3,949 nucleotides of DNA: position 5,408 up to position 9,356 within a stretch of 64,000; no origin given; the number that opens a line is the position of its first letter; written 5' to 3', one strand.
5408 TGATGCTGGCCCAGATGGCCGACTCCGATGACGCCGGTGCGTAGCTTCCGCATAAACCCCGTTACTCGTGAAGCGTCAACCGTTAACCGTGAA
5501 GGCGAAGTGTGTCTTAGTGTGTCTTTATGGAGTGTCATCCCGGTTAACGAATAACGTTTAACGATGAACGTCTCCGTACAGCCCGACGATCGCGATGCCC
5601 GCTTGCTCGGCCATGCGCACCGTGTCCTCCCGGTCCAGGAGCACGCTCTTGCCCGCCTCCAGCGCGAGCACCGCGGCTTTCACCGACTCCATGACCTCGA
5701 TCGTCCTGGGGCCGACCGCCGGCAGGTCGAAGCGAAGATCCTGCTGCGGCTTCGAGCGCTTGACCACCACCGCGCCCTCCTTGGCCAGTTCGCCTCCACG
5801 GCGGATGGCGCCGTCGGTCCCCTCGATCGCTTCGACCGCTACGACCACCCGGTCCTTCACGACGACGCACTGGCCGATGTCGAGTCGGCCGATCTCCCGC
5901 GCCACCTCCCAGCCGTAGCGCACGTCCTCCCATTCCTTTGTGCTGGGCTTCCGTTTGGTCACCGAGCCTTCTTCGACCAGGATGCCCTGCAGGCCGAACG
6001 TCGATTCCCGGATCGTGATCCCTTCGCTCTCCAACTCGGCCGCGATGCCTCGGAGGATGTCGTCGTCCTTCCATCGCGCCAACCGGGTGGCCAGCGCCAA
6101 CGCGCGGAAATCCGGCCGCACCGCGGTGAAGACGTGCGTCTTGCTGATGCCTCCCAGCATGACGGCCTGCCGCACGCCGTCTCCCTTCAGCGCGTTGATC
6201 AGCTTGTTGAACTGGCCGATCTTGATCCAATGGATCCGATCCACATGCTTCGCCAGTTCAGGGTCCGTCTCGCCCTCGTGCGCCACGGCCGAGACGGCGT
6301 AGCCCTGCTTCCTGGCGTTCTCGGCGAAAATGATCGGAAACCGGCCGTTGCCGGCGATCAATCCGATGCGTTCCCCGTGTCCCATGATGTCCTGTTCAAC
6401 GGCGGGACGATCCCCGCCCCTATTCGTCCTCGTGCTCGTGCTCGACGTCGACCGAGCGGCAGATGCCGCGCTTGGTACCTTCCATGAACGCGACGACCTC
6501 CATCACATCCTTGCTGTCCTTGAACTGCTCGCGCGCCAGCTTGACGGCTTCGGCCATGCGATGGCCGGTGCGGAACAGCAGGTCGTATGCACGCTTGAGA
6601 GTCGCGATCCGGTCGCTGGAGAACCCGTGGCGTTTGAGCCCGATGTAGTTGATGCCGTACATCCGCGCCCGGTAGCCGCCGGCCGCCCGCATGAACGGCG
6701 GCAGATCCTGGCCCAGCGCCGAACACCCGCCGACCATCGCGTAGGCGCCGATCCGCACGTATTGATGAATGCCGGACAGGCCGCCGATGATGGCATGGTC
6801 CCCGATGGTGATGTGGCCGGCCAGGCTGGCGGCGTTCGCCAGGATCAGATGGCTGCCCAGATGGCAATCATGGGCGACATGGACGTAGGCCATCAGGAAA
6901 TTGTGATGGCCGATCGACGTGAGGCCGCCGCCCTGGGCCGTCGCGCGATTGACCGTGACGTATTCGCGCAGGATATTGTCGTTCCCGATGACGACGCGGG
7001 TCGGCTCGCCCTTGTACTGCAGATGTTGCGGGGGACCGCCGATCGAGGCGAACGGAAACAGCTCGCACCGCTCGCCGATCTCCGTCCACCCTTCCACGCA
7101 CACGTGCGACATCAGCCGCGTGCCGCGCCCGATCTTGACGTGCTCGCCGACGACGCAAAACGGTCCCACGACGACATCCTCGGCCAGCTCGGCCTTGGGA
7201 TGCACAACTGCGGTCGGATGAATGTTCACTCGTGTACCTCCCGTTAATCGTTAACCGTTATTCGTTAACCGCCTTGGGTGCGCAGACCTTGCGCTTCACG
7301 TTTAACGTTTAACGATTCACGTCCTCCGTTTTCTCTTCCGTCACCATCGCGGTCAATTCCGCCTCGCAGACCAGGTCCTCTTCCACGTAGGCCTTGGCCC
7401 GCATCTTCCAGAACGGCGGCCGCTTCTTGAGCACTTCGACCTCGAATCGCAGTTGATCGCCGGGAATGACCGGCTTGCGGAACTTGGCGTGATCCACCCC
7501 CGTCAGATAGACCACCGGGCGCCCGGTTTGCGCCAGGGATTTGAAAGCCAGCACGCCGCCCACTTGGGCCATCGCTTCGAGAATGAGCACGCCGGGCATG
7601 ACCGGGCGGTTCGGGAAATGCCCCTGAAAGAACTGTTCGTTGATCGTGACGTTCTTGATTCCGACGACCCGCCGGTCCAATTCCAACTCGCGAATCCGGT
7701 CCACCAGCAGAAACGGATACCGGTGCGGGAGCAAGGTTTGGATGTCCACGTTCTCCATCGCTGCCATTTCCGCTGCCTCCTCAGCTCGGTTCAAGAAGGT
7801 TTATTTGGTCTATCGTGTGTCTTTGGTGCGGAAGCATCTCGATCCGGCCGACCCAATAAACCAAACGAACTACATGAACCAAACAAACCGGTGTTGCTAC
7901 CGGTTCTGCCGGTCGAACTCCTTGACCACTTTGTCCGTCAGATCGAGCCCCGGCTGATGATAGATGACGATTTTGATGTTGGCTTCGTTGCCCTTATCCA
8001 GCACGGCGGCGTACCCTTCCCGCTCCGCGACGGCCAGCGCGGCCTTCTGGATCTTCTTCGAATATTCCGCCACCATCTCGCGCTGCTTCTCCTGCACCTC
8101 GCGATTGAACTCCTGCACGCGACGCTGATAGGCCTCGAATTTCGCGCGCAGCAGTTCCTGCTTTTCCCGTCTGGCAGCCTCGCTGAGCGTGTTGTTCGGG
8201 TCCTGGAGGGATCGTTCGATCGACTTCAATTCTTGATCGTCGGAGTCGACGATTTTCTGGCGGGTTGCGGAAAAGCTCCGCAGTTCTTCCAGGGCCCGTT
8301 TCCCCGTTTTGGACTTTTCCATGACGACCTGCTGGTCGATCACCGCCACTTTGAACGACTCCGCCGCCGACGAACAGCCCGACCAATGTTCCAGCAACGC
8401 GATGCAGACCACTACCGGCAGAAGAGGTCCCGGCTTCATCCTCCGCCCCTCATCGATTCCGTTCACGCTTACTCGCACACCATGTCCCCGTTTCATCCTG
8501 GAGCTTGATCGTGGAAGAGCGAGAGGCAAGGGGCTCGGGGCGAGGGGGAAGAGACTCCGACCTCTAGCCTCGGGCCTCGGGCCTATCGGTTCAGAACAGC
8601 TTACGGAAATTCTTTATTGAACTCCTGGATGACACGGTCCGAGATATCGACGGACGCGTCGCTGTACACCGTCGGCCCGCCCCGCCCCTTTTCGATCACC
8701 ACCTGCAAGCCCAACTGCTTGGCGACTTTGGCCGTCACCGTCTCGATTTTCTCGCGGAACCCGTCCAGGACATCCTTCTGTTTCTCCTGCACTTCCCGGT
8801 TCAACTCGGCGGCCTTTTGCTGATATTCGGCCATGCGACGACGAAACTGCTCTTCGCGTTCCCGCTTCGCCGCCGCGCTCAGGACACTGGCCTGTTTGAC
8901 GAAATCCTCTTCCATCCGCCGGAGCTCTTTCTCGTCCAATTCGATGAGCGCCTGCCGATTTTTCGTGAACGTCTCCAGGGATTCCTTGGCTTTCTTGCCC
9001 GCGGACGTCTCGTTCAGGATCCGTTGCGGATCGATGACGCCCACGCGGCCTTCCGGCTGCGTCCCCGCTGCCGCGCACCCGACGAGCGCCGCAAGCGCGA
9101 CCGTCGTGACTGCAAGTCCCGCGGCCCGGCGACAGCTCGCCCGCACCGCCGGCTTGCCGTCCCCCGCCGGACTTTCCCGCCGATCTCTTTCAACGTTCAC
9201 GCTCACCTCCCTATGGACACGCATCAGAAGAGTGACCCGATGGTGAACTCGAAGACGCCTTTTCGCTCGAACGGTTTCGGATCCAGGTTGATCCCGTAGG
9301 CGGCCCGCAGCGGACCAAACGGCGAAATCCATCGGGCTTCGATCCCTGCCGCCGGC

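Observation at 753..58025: Families of 7-nt-periodic repeats arranged as inverted arms at most intercistronic junctions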

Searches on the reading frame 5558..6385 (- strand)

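Call 10: search_protein_families(library=pfam, proteins=[window:5558-6385:-])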
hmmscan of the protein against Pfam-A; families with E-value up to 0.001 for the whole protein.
window:5558-6385:- (275 aa): 2 families
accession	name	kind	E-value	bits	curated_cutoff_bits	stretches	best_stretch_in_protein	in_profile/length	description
PF06230.17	LpxI_C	-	1.5e-52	177.3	25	1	139-267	2-131/131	LpxI C-terminal domain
PF17930.7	LpxI_N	-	3.5e-40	137.4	25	1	6-130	1-124/129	LpxI N-terminal domain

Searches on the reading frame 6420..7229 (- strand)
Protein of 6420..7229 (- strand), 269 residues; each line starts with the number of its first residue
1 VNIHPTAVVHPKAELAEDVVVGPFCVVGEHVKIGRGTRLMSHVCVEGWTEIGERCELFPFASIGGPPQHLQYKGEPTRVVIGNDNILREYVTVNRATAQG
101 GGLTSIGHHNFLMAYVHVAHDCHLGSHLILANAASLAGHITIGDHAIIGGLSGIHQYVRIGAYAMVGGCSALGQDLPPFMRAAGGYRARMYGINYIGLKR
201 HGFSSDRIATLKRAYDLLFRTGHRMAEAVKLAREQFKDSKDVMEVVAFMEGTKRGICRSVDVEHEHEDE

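Call 10: search_protein_families(library=pfam, proteins=[window:6420-7229:-])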
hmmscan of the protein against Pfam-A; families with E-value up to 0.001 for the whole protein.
window:6420-7229:- (269 aa): 3 families
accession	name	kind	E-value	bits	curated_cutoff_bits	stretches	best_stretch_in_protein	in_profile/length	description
PF13720.11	Acetyltransf_11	-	7.2e-25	87.6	24.5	1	175-257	1-82/82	Udp N-acetylglucosamine O-acyltransferase; Domain 2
PF00132.30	Hexapep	-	7.1e-24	82.9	27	3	104-132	2-30/36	Bacterial transferase hexapeptide (six repeats)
PF25084.1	LbH_EIF2B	-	5.8e-05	23.5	54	0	12-38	78-104/105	EIF2B subunit epsilon LbH domain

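Call 87: find_encoding_contigs(protein=window:6420-7229:-, flank=7000, max_places=10)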
Protein window:6420-7229:- (269 aa): 1 contig read that carries it; 1 place shown.
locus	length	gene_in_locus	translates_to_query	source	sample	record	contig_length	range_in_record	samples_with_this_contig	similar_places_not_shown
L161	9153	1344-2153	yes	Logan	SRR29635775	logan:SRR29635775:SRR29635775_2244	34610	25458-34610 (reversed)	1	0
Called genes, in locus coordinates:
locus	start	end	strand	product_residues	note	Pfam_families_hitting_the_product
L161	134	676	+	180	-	PF03938:OmpH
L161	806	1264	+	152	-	PF22817:ApeP-like, PF07977:FabA, PF22818:ApeI-like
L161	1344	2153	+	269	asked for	PF00132:Hexapep (faint), PF25087:GMPPB_C (weak), PF13720:Acetyltransf_11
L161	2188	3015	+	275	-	PF17930:LpxI_N, PF06230:LpxI_C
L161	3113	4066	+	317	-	PF01408:GFO_IDH_MocA, PF03807:F420_oxidored (weak), PF22725:GFO_IDH_MocA_C3 (weak)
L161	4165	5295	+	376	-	PF02684:LpxB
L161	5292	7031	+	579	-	PF00664:ABC_membrane, PF00005:ABC_tran, PF02463:SMC_N (weak)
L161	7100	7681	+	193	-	PF04028:DUF374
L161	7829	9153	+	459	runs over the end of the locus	PF04413:Glycos_transf_N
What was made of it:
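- Tried and rejected: The exact-protein look-up gave a single identical contig (call 87).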

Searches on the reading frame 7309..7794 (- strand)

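Call 10: search_protein_families(library=pfam, proteins=[window:7309-7794:-])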
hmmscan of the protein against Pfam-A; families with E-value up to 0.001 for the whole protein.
window:7309-7794:- (161 aa): 4 families
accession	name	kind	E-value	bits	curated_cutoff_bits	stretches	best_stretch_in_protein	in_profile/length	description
PF07977.19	FabA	-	8.3e-38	129.6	23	1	22-146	1-138/138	FabA-like domain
PF01575.25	MaoC_dehydratas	-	0.00014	21.9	27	1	88-128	68-108/123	MaoC like domain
PF03061.28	4HBT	-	0.00044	21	20.6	0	75-143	12-78/79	Thioesterase superfamily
PF22818.2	ApeI-like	-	0.00069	20.3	28.5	0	52-120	25-85/119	ApeI dehydratase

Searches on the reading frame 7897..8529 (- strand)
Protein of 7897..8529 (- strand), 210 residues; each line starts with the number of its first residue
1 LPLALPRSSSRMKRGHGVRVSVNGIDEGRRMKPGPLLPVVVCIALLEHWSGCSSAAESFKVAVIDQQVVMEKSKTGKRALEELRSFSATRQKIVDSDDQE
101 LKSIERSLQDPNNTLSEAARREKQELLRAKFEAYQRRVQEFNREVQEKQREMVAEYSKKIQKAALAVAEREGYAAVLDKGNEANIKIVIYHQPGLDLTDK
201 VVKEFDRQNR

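Call 10: search_protein_families(library=pfam, proteins=[window:7897-8529:-])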
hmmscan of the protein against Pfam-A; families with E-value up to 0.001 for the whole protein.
window:7897-8529:- (210 aa): 1 family
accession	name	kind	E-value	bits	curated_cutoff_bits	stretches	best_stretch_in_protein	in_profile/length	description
PF03938.19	OmpH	-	3.3e-26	92.6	32.4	1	60-204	1-140/141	Outer membrane protein (OmpH-like)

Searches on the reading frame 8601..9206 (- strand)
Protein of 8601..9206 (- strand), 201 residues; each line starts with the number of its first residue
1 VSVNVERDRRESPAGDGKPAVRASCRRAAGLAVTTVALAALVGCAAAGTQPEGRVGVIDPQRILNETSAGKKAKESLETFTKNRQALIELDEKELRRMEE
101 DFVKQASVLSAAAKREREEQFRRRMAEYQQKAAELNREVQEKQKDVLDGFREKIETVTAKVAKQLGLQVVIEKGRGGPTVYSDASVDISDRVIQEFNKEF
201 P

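Call 56: search_protein_families(library=pfam, proteins=[window:8601-9206:-])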
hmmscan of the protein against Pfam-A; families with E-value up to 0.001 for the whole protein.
window:8601-9206:- (201 aa): 1 family
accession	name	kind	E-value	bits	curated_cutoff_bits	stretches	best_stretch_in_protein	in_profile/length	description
PF03938.19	OmpH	-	5.1e-29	101.7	32.4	1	54-195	1-140/141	Outer membrane protein (OmpH-like)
